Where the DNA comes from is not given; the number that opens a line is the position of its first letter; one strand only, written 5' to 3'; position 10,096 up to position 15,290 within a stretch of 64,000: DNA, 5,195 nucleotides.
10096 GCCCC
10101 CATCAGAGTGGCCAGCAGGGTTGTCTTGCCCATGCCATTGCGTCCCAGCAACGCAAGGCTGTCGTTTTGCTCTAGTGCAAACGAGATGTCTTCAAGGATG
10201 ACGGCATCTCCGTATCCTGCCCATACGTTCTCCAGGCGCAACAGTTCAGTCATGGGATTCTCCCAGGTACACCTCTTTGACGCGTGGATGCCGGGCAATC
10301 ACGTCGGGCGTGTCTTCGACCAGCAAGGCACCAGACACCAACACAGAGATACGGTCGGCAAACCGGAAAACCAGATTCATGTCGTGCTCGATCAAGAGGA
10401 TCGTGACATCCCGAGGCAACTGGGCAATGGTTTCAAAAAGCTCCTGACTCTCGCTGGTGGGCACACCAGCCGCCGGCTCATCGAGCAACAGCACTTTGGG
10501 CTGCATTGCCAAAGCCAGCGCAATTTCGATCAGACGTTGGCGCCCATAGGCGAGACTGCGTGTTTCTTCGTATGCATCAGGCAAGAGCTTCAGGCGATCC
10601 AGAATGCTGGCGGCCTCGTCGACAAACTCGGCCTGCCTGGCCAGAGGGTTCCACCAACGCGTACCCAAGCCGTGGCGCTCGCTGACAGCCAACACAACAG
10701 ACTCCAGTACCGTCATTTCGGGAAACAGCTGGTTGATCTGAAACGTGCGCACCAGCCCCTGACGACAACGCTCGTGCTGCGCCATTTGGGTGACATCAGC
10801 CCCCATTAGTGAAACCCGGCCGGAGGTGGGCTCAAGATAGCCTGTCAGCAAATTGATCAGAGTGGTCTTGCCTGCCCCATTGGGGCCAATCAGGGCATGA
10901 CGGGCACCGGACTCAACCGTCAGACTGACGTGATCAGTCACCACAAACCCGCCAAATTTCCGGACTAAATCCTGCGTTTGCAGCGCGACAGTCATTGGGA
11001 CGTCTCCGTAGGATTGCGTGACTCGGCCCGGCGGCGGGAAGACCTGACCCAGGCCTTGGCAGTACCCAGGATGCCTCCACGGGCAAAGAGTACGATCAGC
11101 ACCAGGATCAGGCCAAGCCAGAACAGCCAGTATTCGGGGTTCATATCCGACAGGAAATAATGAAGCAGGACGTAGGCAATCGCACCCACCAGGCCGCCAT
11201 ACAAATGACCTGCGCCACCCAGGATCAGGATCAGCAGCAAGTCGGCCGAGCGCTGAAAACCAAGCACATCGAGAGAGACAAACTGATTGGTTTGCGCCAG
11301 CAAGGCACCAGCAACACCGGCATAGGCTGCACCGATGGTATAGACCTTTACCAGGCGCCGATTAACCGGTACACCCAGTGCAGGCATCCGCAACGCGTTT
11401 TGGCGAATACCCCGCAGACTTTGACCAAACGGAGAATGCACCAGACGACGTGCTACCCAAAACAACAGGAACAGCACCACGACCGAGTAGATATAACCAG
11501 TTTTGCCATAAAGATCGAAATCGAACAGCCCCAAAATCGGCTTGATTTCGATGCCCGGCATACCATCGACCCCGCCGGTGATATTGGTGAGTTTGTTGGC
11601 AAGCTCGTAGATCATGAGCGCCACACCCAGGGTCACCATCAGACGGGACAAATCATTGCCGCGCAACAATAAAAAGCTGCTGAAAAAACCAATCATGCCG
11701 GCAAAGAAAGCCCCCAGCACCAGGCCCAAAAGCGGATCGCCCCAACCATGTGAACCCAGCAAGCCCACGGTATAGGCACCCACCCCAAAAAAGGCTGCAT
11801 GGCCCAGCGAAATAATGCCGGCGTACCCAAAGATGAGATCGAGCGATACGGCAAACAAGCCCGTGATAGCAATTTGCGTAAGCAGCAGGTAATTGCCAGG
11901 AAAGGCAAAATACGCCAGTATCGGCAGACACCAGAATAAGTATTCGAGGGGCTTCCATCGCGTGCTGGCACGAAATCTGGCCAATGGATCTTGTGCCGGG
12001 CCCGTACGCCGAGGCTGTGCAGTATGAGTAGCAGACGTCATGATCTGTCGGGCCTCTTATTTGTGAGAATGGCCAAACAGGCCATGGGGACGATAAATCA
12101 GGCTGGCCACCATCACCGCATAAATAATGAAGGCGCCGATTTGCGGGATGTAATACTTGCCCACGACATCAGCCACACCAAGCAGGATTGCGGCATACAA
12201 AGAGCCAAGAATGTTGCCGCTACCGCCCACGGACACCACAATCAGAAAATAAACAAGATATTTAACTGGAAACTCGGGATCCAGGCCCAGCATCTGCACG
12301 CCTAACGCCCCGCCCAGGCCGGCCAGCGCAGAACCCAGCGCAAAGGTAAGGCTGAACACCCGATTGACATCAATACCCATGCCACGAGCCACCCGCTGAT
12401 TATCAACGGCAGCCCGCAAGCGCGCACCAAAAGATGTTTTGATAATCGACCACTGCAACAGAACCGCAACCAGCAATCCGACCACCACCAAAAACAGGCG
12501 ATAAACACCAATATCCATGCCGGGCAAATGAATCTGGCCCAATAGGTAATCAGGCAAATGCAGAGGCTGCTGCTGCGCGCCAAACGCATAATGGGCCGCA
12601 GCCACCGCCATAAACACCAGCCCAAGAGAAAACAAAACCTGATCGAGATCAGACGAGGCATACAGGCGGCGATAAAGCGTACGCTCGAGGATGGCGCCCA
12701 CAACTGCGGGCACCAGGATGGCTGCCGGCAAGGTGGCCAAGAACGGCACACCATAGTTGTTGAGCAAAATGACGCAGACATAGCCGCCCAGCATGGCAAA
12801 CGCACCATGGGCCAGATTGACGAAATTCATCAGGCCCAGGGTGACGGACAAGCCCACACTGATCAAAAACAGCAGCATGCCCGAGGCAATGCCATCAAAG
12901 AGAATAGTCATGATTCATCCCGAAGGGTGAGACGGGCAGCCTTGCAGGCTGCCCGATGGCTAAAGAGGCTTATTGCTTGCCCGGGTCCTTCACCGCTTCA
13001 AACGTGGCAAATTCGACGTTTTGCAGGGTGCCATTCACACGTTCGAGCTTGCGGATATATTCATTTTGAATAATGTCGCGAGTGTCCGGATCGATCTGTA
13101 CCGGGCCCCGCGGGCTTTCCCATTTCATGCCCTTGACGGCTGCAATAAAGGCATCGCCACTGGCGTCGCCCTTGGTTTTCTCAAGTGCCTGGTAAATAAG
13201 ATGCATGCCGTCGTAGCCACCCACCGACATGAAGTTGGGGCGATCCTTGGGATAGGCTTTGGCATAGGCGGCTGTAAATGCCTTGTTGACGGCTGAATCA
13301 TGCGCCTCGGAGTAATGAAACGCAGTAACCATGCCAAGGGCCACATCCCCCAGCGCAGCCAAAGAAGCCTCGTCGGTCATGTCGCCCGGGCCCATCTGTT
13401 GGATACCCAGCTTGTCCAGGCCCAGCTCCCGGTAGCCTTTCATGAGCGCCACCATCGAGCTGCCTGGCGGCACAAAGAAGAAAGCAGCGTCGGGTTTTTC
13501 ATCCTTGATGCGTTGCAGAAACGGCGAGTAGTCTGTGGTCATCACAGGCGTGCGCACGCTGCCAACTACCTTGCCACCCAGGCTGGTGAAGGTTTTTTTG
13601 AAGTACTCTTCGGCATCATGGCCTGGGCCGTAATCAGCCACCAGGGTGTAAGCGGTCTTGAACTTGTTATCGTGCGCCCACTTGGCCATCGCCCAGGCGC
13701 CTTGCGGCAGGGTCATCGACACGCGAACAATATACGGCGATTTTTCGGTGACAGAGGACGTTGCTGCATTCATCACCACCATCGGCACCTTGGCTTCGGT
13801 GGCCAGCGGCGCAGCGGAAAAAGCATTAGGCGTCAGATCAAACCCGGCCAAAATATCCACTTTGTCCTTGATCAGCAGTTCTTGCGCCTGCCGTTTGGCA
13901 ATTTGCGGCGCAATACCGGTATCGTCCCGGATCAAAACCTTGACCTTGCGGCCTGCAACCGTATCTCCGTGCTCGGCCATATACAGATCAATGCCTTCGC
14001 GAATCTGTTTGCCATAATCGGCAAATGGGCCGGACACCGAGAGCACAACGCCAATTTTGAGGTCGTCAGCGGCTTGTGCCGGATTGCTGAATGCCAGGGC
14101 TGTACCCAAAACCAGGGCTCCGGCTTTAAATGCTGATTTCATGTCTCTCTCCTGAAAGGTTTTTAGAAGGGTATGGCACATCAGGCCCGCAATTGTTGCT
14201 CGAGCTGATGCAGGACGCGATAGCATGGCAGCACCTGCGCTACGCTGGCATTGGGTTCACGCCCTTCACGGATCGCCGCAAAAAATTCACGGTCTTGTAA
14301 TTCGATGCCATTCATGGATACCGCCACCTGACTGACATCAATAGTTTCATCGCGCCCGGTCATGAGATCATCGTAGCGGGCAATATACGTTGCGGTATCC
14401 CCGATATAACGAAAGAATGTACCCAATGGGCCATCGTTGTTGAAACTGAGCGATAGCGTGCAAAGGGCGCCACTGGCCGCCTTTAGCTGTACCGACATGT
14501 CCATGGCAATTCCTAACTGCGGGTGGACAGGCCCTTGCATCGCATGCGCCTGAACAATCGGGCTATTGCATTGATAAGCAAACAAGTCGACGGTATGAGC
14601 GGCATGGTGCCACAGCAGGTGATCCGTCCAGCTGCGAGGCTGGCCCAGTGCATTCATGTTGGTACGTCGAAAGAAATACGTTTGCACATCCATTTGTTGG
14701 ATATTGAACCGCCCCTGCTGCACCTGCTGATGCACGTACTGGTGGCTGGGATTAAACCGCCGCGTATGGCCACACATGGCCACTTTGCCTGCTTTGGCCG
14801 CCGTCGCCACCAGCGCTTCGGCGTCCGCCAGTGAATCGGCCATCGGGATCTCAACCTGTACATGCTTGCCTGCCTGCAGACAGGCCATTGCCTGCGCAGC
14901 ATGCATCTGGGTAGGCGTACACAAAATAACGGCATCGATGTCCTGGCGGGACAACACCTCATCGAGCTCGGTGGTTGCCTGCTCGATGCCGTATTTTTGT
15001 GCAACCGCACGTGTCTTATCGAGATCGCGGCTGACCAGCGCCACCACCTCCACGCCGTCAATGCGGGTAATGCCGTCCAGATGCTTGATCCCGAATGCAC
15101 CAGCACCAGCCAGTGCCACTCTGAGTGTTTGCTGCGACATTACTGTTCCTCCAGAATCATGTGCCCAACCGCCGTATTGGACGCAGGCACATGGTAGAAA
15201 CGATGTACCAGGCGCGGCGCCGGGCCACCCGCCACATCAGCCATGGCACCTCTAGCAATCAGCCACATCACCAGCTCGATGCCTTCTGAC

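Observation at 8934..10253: ABC importer ATPase fused in-frame to a hemerythrin-like di-iron domain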

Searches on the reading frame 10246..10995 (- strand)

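Call 5: search_protein_families(library=pfam, proteins=[window:10246-10995:-], max_evalue=0.01)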
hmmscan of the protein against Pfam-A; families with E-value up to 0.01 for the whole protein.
window:10246-10995:- (249 aa): 12 families
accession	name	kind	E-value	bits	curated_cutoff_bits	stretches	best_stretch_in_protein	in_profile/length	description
PF00005.33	ABC_tran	-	1e-31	110.8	25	1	21-175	2-136/137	ABC transporter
PF12399.14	BCA_ABC_TP_C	-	6.2e-07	29.3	25.5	1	225-249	3-27/27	Branched-chain amino acid ATP-binding cassette transporter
PF13304.12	AAA_21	-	1.1e-06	29.4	27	1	33-50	2-19/304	AAA domain, putative AbiEii toxin, Type IV TA system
PF13401.12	AAA_22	-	4.4e-05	24.2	27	1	34-167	9-125/130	AAA domain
PF02463.25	SMC_N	-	0.0014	18.6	40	1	33-209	27-202/220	RecF/RecN/SMC N terminal domain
PF00448.28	SRP54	-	0.0021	18.2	22.7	1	34-75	5-46/196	SRP54-type protein, GTPase domain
PF00004.35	AAA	-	0.0025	18.7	21.2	0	35-79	3-38/131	ATPase family associated with various cellular activities (AAA)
PF13555.12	AAA_29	-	0.0025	17.9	27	1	25-50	17-42/61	P-loop containing region of AAA domain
PF13604.12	AAA_30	-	0.003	17.8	27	1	28-74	15-61/191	AAA domain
PF03193.22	RsgA_GTPase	-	0.0063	16.8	30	0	31-62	107-138/174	RsgA GTPase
PF13191.12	AAA_16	-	0.0066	17.4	32.6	0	35-192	29-157/167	AAA ATPase domain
PF13476.12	AAA_23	-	0.0077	17.3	27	0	35-51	24-40/201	AAA domain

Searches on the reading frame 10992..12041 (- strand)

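Call 5: search_protein_families(library=pfam, proteins=[window:10992-12041:-], max_evalue=0.01)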
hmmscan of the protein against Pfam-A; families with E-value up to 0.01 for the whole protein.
window:10992-12041:- (349 aa): 1 family
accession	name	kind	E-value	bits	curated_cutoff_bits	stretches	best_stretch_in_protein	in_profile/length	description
PF02653.21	BPD_transp_2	-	6.2e-37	127.6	26.8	1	53-317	5-269/269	Branched-chain amino acid transport system / permease component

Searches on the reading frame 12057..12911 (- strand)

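Call 5: search_protein_families(library=pfam, proteins=[window:12057-12911:-], max_evalue=0.01)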
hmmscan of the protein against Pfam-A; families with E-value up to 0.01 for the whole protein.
window:12057-12911:- (284 aa): 1 family
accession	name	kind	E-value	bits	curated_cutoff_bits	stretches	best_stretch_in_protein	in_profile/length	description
PF02653.21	BPD_transp_2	-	1.2e-38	133.2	26.8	1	4-271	2-269/269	Branched-chain amino acid transport system / permease component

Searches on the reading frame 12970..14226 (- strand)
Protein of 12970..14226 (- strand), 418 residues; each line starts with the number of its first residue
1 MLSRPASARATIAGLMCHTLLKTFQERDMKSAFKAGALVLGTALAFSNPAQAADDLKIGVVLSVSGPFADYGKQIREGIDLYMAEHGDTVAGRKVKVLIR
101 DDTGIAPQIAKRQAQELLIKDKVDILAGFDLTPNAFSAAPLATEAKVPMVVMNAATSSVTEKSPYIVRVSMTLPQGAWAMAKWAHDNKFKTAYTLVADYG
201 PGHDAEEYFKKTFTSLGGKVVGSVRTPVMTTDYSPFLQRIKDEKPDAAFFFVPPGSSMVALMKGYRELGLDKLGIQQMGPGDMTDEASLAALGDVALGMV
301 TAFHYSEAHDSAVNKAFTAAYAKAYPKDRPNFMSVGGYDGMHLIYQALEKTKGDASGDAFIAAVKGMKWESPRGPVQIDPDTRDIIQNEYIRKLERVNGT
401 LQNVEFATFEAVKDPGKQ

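Call 5: search_protein_families(library=pfam, proteins=[window:12970-14226:-], max_evalue=0.01)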
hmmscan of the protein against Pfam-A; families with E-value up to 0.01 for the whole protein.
window:12970-14226:- (418 aa): 3 families
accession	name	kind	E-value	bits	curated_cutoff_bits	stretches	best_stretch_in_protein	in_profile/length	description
PF13458.12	Peripla_BP_6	-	4.4e-71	240.8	31.7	1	56-395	2-339/343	Periplasmic binding protein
PF13433.12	Peripla_BP_5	-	7.8e-27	94.8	27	1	56-395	1-337/363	Periplasmic binding protein domain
PF01094.35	ANF_receptor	-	6.9e-14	52.1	25.4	1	91-382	21-338/353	Receptor family ligand binding region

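Call 43: search_protein_families(library=ncbifam, proteins=[window:12970-14226:-], max_evalue=1e-10)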
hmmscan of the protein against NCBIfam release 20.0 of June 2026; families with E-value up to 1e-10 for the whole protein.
window:12970-14226:- (418 aa): 3 families
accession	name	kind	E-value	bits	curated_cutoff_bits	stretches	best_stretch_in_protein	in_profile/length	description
TIGR03407.1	urea_ABC_UrtA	exception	3.7e-25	88.6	492.75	1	57-404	2-348/361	urea ABC transporter substrate-binding protein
TIGR03669.1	urea_ABC_arch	equivalog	3.6e-17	62.4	494.8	1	56-394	1-336/375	urea ABC transporter substrate-binding protein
NF011933.0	PRK15404.1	subfamily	7.6e-15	54.8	477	1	41-379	13-345/370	high-affinity branched-chain amino acid ABC transporter substrate-binding protein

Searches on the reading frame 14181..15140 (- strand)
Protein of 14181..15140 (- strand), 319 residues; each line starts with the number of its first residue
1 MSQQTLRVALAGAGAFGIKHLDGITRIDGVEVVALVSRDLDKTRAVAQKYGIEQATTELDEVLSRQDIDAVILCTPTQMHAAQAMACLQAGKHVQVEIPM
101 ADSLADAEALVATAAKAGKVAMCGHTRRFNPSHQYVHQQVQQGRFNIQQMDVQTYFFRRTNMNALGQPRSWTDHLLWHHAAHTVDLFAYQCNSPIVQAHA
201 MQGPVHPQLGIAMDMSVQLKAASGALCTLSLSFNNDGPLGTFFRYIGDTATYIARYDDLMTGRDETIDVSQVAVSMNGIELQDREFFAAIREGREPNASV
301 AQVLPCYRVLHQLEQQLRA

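Call 5: search_protein_families(library=pfam, proteins=[window:14181-15140:-], max_evalue=0.01)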
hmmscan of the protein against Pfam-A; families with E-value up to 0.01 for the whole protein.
window:14181-15140:- (319 aa): 8 families
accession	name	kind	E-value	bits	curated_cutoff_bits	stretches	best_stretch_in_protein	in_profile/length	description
PF19858.4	OxRdtase_C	-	6.5e-95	315.5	26.3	1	155-317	1-163/163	Bacterial oxidoreductases, C-terminal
PF01408.29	GFO_IDH_MocA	-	1.4e-28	100.5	24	1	6-125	1-120/120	Oxidoreductase family, NAD-binding Rossmann fold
PF22725.1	GFO_IDH_MocA_C3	-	1.9e-07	31.6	27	1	134-251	2-122/124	GFO/IDH/MocA C-terminal domain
PF03447.22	NAD_binding_3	-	7e-06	27.2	24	1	12-118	1-110/116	Homoserine dehydrogenase, NAD binding domain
PF03807.23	F420_oxidored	-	0.00044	21.2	21.6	1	8-84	2-76/94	NADP oxidoreductase coenzyme F420-dependent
PF22505.1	RNase_J_b_CASP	-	0.006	16.8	27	0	33-103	30-104/126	Ribonuclease J, beta-CASP domain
PF01118.30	Semialdhyde_dh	-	0.0068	17.3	26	0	7-94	1-93/121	Semialdehyde dehydrogenase, NAD binding domain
PF01488.26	Shikimate_DH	-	0.0069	16.9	24.3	0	5-82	12-90/138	Shikimate / quinate 5-dehydrogenase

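Call 43: search_protein_families(library=ncbifam, proteins=[window:14181-15140:-], max_evalue=1e-10)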
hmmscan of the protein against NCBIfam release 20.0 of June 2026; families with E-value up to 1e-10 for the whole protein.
window:14181-15140:- (319 aa): 7 families
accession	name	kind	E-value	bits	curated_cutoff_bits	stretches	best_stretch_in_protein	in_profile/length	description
TIGR04380.1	myo_inos_iolG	equivalog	6.8e-32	110.6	355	1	6-233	2-231/330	inositol 2-dehydrogenase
NF040723.1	UDP-GlcNAcDh_Arch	equivalog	3.1e-27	95.9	450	1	6-204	1-190/302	UDP-N-acetylglucosamine 3-dehydrogenase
NF052479.1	LevoglcsnDh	equivalog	1.8e-16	59.8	650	1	38-146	44-152/386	levoglucosan dehydrogenase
NF007574.0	PRK10206.1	equivalog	1.6e-14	53.7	352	1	26-185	25-181/345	oxidoreductase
NF052679.1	InsChiInosDhIolG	equivalog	6.6e-14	51.7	540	1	5-143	2-143/343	bifunctional inositol 2-dehydrogenase/D-chiro-inositol 1-dehydrogenase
NF008607.0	PRK11579.1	subfamily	8.4e-14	51.3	330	1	4-145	3-142/346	oxidoreductase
NF041392.1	XylDh_Gfo6_Halo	equivalog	3.9e-13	48.9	350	1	3-144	14-159/350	D-xylose 1-dehydrogenase Gfo6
